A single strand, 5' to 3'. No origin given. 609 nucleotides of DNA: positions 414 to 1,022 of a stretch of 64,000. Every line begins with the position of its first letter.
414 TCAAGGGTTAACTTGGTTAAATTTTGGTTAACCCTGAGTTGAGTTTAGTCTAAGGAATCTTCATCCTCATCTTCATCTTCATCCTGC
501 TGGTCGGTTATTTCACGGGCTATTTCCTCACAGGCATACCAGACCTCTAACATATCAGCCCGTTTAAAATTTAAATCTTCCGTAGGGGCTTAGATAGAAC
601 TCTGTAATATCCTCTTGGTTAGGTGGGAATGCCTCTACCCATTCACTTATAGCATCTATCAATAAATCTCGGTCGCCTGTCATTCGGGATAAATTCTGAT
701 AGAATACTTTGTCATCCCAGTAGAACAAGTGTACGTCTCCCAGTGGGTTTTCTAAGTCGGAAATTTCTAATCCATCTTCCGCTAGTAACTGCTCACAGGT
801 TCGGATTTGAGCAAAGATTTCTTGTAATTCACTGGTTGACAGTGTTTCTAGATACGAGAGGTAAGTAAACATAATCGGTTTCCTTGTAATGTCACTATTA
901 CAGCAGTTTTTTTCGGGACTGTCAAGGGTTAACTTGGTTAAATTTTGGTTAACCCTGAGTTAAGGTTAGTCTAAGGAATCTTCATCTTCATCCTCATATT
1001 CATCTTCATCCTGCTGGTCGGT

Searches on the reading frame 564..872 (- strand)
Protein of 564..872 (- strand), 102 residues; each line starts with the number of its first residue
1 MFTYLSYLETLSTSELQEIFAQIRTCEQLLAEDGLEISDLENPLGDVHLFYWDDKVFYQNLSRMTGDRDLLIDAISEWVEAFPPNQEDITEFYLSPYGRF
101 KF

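Call 74: search_protein_families(library=ncbifam, proteins=[window:564-872:-], max_evalue=0.01)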
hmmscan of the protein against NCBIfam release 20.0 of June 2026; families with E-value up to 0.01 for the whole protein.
window:564-872:- (102 aa): 0 families

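Call 79: search_protein_families(library=phrogs, proteins=[window:564-872:-], max_evalue=0.01)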
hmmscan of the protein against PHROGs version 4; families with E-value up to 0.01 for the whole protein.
window:564-872:- (102 aa): 0 families

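Call 95: find_encoding_contigs(protein=window:564-872:-, flank=10000, max_places=3)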
Protein window:564-872:- (102 aa): 11 contigs read that carry it; 3 places shown.
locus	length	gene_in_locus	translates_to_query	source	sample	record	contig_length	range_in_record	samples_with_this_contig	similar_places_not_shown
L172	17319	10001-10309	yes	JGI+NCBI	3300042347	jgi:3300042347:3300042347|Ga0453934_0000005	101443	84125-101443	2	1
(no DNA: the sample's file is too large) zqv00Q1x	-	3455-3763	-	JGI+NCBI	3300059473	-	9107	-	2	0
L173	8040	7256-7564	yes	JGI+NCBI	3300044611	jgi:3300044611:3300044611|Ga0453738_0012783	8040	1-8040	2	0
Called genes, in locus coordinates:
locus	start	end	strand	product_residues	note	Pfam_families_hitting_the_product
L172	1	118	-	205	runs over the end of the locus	PF00376:MerR (weak), PF00239:Resolvase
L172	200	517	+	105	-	-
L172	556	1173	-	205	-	-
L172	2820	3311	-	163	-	-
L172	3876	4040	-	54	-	-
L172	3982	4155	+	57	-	-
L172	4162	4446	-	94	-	-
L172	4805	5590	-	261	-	-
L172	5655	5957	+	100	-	-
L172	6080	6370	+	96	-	-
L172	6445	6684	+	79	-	-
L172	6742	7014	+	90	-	-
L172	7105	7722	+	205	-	-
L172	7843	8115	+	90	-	-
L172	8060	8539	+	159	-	-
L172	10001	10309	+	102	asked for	-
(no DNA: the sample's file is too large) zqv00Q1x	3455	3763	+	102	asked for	-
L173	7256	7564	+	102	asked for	-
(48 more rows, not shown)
